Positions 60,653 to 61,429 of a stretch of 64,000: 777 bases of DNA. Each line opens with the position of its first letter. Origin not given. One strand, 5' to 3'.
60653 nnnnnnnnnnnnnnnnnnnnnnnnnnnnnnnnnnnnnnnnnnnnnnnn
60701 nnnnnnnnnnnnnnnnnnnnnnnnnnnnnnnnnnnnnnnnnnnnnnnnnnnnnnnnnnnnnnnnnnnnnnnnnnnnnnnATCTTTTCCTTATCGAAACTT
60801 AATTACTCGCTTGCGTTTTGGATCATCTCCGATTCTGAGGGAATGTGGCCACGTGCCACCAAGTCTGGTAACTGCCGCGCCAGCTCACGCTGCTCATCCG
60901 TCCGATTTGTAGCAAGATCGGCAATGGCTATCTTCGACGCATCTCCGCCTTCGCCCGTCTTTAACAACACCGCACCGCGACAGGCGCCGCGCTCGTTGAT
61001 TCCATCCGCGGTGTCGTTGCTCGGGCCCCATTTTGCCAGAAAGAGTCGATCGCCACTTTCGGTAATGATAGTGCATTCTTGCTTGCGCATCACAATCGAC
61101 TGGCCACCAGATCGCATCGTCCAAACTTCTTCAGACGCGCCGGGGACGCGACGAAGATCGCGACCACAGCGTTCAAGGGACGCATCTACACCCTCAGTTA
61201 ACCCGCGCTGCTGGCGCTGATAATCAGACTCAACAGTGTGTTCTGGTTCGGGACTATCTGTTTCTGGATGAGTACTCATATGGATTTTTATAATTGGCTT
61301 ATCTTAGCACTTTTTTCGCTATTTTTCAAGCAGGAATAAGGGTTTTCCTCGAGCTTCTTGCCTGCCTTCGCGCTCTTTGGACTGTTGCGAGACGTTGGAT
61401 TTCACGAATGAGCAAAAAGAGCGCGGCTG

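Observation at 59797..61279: Cluster of three small unknown proteins including a tandem paralog pair with conserved KWG...LPDLVA-x-x-H motifs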

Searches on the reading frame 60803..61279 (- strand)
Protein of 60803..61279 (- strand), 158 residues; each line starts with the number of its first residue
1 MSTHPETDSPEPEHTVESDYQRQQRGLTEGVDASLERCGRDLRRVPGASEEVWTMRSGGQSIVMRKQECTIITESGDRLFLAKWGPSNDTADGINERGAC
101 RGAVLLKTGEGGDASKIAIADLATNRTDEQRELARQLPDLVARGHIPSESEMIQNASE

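Call 5: search_protein_families(library=pfam, proteins=[window:60803-61279:-], max_evalue=1)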
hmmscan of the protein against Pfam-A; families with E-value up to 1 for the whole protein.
window:60803-61279:- (158 aa): 0 families

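Call 6: search_protein_families(library=ncbifam, proteins=[window:60803-61279:-], max_evalue=1)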
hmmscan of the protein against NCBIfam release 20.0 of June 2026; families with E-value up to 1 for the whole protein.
window:60803-61279:- (158 aa): 0 families

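Call 11: search_protein_families(library=padloc, proteins=[window:60803-61279:-], max_evalue=1)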
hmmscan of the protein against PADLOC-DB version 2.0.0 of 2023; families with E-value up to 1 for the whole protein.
window:60803-61279:- (158 aa): 0 families

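Call 12: search_protein_families(library=phrogs, proteins=[window:60803-61279:-], max_evalue=1)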
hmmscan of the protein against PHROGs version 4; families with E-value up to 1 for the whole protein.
window:60803-61279:- (158 aa): 0 families

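Call 13: find_homologous_proteins(query=A1, max_evalue=0.001)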
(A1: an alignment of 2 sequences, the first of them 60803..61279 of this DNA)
Query A1 (2 sequences) (158 aa, profile of the alignment): 6 proteins with E <= 0.001 among 2698 candidates.
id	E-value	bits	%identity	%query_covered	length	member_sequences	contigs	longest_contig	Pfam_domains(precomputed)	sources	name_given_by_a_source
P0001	5.4e-94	331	29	77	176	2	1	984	-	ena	-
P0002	2.5e-76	274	100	100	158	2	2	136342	-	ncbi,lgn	-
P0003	5.0e-61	224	36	73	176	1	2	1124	-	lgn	-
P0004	1.2e-59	219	83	96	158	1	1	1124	-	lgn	-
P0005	1.5e-57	212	33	77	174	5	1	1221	-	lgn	-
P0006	6.9e-57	210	80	96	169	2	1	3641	-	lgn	-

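Call 14: find_encoding_contigs(protein=P0002, flank=10000, max_places=6)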
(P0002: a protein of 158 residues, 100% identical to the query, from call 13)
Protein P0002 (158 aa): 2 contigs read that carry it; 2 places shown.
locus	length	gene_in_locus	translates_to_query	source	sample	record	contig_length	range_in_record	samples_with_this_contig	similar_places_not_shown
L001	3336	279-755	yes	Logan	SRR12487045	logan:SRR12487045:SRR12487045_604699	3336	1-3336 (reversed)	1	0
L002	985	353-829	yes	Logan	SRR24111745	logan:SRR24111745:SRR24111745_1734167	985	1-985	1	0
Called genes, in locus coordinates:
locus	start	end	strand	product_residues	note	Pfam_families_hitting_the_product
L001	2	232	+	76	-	?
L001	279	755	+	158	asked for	-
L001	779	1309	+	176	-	-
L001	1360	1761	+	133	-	-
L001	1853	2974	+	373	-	PF00348:polyprenyl_synt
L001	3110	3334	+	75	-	?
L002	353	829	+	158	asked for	-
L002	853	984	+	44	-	?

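Call 15: find_encoding_contigs(protein=P0006, flank=10000, max_places=6)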
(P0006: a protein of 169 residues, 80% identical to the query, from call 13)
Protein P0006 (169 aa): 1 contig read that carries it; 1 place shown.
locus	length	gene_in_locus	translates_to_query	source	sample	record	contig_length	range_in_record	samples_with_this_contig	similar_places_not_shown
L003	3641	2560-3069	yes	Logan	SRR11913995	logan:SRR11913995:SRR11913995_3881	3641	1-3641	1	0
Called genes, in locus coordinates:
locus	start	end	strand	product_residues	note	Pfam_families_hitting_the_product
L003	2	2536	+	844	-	?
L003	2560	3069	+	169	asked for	-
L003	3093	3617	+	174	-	-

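Call 21: find_related_loci(query=A2, collection=genome_contigs, flank=10000)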
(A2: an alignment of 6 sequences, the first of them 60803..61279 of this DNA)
Query A2 (158 aa) in genome_contigs; peptide patterns used: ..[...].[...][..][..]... (x = any residue, [..] = any of these).
2 stretches matched a pattern, but none encodes a relative of the query by tblastn (E <= 1e-3).

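Call 25: predict_structure(alignment_id=A2)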
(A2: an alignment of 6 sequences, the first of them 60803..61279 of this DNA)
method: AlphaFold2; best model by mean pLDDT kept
length: 158 residues; sequences in the alignment: 6
mean_pLDDT: 82.1   pTM: 0.76
mean pLDDT of the five models: 82.1, 82.0, 62.6, 61.5, 61.3
residues with pLDDT >= 90: 76; 70-90: 51; 50-70: 19; < 50: 12
segments of 3 or more residues with pLDDT < 50: 1-3, 6-10, 156-158
pLDDT, mean of each block of 10 residues (from residue 1): 47 65 91 90 87 86 92 92 86 83 84 79 83 93 91 59
secondary structure, 60 per line:
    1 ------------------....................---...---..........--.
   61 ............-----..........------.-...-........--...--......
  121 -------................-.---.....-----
elements in order: H19-38 E48-57 E60-72 E78-87 E100-107 E115-120 H128-143 H149-153

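Call 27: search_protein_representatives(alignment_id=A2)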
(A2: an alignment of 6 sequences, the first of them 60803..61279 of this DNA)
Query: 6 sequences, 176 profile positions. Proteins with E-value up to 0.001 (for the whole library): 3; up to 1e-10: 2; up to 1e-30: 2. The best 3 are listed.
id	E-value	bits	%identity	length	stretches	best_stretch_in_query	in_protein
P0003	6.7e-86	303.1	-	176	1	1-175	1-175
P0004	1.5e-62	227.0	-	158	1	21-175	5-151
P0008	6.5e-05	39.3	-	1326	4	76-118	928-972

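Call 32: fold_search(model_id=the predicted structure, library=pdb)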
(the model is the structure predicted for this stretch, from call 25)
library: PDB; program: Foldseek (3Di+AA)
matches with E <= 10: 797; with E <= 0.001: 0
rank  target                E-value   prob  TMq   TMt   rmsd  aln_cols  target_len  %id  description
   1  7ds6_A                5.7e-03  0.66  0.23  0.16  16.2       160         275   16  Crystal structure of actin capping protein in complex with twinflin-1/CD2AP CPI chimera peptide (TWN-CDC) (released 2021-03-03)
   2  1izn_A                6.8e-03  0.63  0.22  0.16  14.2       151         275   15  Crystal Structure of Actin Filament Capping Protein CapZ (released 2003-04-08)
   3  3lk2_A                7.7e-03  0.60  0.22  0.15  14.1       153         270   13  Crystal structure of CapZ bound to the uncapping motif from CARMIL (released 2010-04-07)
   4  9b85_N                8.2e-03  0.66  0.24  0.16  12.9       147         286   12  Cryo-EM structure of human dynactin complex bound to Chlamydia effector Dre1 (released 2025-04-16)
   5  9b7j_N                8.7e-03  0.66  0.24  0.16  12.8       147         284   12  Cryo-EM structure of human dynactin complex bound to Chlamydia effector Dre1 (released 2025-04-16)
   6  7ds8_A                8.7e-03  0.57  0.22  0.15  14.1       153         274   13  Crystal structure of actin capping protein in complex with twinflin-1/CD2AP CPI chimera peptide (CDN-TWC) (released 2021-03-03)
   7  1izn_C                1.2e-02  0.54  0.22  0.15  15.4       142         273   15  Crystal Structure of Actin Filament Capping Protein CapZ (released 2003-04-08)
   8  3lk4_1                1.6e-02  0.63  0.25  0.16  15.4       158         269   15  Crystal structure of CapZ bound to the uncapping motif from CD2AP (released 2010-04-07)
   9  7dsa_A                2.6e-02  0.41  0.21  0.16  13.6       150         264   13  Crystal structure of actin capping protein in complex with V-1 (space group P62) (released 2021-03-03)
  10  7ccc_C                2.6e-02  0.41  0.22  0.16  12.7       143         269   12  The structure of the actin filament uncapping complex mediated by twinfilin (released 2021-02-03)
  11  9y9l_Y                2.6e-02  0.41  0.22  0.16  12.6       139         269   14  CP at the barbed end with one cofilin on second-to-last subunit (released 2026-03-04)
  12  9yim_Y                2.7e-02  0.38  0.21  0.16  15.9       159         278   12  Capping protein bound to the barbed end of F-actin (released 2026-03-04)
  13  8f8q_G                2.9e-02  0.44  0.22  0.16  12.5       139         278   14  Cryo-EM structure of the CapZ-capped barbed end of F-actin (released 2023-06-07)
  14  7t5q_I                3.3e-02  0.33  0.21  0.16  15.8       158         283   13  Cryo-EM Structure of a Transition State of Arp2/3 Complex Activation (released 2023-06-14)
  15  6v8s_J                3.5e-02  0.54  0.27  0.27  12.4       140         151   12  Crystal structure of Ara h 8.0201 (released 2020-12-16)
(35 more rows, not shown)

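Call 34: find_related_loci(query=A2, collection=metagenome_contigs, flank=10000)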
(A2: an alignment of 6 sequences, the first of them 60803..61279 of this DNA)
Query A2 (158 aa) in metagenome_contigs; peptide patterns used: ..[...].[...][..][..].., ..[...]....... (x = any residue, [..] = any of these).
600 stretches matched a pattern (row limit reached: there are more); 1 encode a relative of the query (tblastn E <= 1e-3); 1 distinct loci.
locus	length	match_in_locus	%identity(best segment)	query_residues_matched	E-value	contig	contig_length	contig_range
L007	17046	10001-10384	33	25-146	6e-10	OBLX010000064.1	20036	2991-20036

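Call 36: fold_search(model_id=the predicted structure, library=viral)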
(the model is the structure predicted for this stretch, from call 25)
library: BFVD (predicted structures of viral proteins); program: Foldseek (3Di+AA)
matches with E <= 10: 1200; with E <= 0.001: 0
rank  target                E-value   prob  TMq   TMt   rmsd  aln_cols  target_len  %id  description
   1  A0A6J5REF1            2.2e-02  0.82  0.24  0.08  11.1        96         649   14  Tip attachment protein J central straight fiber domain-containing protein [uncultured Caudovirales phage]
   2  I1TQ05                2.7e-02  0.75  0.30  0.28  12.8       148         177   16  (no name in the UniProt tables at hand)
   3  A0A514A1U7            2.7e-02  0.35  0.24  0.28  11.8       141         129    8  Uncharacterized protein [Aeromonas phage LAh10]
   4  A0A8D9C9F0            3.0e-02  0.33  0.22  0.25  16.3       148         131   12  Uncharacterized protein [uncultured marine phage]
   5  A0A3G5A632            3.2e-02  0.25  0.18  0.16  18.1       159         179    8  Uncharacterized protein [Hyperionvirus sp.]
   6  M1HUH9                3.4e-02  0.44  0.21  0.20  12.4       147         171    7  (no name in the UniProt tables at hand)
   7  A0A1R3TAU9            4.4e-02  0.11  0.14  0.13  16.1       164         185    6  Nuclear protein UL55 [Spheniscid alphaherpesvirus 1]
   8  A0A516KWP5            4.9e-02  0.07  0.11  0.10  24.8       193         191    9  (no name in the UniProt tables at hand)
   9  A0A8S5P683            5.5e-02  0.87  0.30  0.44  19.6       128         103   10  Uncharacterized protein [Siphoviridae sp. ct0106]
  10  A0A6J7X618            5.9e-02  0.47  0.26  0.28  12.0       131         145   14  Uncharacterized protein [uncultured Caudovirales phage]
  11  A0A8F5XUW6            6.2e-02  0.15  0.16  0.04  14.9       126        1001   13  RNA-dependent RNA polymerase (Fragment) [Nora virus]
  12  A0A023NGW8            6.6e-02  0.57  0.32  0.36  12.4       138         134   11  (no name in the UniProt tables at hand)
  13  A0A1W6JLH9            6.6e-02  0.33  0.21  0.27  10.3       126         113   10  LamB/ Ycsf family protein [Lactococcus phage AM8]
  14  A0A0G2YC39            6.6e-02  0.28  0.26  0.21  13.1       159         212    7  Uncharacterized protein [Acanthamoeba polyphaga mimivirus Kroon]
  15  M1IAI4                7.0e-02  0.51  0.29  0.31  12.4       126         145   12  (no name in the UniProt tables at hand)
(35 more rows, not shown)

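Call 41: search_solved_structures(query=A2, max_evalue=10, show_alignments=2)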
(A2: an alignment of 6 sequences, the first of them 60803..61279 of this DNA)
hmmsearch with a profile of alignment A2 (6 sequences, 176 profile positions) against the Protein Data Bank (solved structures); distinct sequences matched with E-value up to 10: 1.
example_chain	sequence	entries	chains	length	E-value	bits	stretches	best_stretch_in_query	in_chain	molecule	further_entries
4c5y_A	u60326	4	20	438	1.5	12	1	31-112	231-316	OCHRATOXINASE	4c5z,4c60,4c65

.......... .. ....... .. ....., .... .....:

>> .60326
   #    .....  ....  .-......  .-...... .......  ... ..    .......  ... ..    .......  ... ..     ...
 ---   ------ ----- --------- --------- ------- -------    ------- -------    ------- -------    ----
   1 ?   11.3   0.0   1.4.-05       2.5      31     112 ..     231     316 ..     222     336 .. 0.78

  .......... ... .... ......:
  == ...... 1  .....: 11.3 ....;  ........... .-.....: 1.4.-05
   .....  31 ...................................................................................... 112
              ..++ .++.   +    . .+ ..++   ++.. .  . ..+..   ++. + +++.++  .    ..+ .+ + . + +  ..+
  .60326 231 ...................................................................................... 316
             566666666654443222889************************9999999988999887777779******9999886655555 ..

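Call 42: find_encoding_contigs(protein=P0003, flank=10000)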
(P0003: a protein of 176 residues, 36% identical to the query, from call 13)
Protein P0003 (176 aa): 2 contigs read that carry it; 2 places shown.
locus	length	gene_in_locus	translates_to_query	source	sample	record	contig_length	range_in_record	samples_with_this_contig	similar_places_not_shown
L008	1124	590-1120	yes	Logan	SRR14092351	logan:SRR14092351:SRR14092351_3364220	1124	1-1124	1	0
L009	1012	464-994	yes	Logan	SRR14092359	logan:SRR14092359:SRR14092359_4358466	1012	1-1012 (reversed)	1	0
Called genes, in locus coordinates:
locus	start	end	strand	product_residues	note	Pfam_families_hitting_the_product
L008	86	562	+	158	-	-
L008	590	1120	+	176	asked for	-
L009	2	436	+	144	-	?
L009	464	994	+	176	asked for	-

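Call 43: find_encoding_contigs(protein=P0005, flank=10000)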
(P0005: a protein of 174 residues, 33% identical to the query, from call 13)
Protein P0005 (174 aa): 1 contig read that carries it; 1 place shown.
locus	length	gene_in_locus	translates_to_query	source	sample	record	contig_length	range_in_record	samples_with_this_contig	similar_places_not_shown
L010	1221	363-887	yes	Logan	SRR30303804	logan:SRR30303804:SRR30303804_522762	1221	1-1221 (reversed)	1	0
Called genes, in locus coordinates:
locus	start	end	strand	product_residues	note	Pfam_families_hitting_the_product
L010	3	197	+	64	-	?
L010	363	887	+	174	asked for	-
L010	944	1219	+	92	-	?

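Call 74: search_protein_families(library=pfam, alignment_id=A2, max_evalue=10)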
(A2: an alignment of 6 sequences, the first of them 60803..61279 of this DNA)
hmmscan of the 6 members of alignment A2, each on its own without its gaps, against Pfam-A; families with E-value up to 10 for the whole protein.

A. member 1, window:60803-61279:- (158 aa): 0 families

B. families by the number of members that match (of 6 scanned): 2 families
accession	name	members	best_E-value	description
PF01796.24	OB_ChsH2_C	1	0.088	ChsH2, C-terminal OB-fold domain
PF11438.13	N36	1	0.46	36-mer N-terminal peptide of the N protein (N36)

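Call 78: find_related_loci(query=A2, collection=viral_contigs, flank=5000)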
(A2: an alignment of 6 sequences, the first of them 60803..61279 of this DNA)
Query A2 (158 aa) in viral_contigs; peptide patterns used: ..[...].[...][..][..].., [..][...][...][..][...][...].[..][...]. (x = any residue, [..] = any of these).
18 stretches matched a pattern, but none encodes a relative of the query by tblastn (E <= 1e-3).
